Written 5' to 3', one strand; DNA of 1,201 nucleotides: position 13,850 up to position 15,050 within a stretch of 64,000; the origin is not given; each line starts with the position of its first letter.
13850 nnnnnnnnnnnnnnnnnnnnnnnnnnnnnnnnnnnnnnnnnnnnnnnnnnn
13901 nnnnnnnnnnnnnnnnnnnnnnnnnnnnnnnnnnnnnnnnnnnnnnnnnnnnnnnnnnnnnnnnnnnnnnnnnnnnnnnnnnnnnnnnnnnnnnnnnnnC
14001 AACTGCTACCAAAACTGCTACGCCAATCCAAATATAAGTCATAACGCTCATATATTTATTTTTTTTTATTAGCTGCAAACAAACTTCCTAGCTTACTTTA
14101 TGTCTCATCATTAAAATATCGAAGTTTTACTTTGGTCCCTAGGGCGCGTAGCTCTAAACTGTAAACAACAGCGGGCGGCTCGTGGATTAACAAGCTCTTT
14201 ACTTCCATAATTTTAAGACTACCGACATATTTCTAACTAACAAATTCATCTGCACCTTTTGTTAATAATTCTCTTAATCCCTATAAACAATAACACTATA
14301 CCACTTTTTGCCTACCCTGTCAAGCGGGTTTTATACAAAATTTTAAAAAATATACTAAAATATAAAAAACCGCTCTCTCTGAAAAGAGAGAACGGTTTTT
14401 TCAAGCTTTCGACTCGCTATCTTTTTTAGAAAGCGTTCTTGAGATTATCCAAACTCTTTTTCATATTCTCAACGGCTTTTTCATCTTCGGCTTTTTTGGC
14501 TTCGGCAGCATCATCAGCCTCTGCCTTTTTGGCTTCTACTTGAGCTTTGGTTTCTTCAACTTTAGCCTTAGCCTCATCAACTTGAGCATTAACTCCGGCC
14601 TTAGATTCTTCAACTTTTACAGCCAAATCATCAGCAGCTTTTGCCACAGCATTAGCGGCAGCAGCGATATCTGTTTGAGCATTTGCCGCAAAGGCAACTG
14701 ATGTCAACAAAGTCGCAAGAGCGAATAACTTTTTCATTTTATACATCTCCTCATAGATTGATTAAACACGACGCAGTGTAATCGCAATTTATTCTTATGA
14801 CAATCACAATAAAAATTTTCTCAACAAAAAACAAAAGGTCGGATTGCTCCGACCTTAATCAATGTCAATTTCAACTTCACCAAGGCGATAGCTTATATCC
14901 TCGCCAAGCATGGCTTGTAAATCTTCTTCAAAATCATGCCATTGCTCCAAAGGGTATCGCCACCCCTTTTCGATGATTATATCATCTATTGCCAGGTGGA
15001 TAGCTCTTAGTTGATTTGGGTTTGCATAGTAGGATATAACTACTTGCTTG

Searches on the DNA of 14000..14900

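Call 63: search_with_rna_model(model_id=R1, source=window, start=14000, end=14900, max_evalue=10, filters=off, show_alignments=1)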
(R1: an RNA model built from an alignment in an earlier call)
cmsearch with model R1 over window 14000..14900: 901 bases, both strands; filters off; matches with E-value up to 10: 17.
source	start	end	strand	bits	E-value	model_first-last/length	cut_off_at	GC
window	14352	14492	-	17.1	0.0016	1-141/141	no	0.35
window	14823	14869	+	11.8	0.027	1-141/141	no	0.36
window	14353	14414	+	11.6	0.032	1-141/141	no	0.34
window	14037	14067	-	8.2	0.2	1-141/141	no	0.19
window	14030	14057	+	7.1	0.37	28-54/141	no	0.21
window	14823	14866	-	5.4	0.92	1-141/141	no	0.39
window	14071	14138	+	4.9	1.2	1-141/141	no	0.34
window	14696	14744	-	4.8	1.2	1-141/141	no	0.33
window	14706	14745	+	4.3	1.6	1-141/141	no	0.3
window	14203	14263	-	4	1.9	1-141/141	no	0.3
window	14077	14104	-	3.8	2.2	1-141/141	no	0.32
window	14286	14344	+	3.6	2.4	1-141/141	no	0.34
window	14285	14312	-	3.3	2.9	1-141/141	no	0.32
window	14224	14279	+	1.9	6.1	1-141/141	no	0.27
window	14110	14136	-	1.5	7.8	1-141/141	no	0.22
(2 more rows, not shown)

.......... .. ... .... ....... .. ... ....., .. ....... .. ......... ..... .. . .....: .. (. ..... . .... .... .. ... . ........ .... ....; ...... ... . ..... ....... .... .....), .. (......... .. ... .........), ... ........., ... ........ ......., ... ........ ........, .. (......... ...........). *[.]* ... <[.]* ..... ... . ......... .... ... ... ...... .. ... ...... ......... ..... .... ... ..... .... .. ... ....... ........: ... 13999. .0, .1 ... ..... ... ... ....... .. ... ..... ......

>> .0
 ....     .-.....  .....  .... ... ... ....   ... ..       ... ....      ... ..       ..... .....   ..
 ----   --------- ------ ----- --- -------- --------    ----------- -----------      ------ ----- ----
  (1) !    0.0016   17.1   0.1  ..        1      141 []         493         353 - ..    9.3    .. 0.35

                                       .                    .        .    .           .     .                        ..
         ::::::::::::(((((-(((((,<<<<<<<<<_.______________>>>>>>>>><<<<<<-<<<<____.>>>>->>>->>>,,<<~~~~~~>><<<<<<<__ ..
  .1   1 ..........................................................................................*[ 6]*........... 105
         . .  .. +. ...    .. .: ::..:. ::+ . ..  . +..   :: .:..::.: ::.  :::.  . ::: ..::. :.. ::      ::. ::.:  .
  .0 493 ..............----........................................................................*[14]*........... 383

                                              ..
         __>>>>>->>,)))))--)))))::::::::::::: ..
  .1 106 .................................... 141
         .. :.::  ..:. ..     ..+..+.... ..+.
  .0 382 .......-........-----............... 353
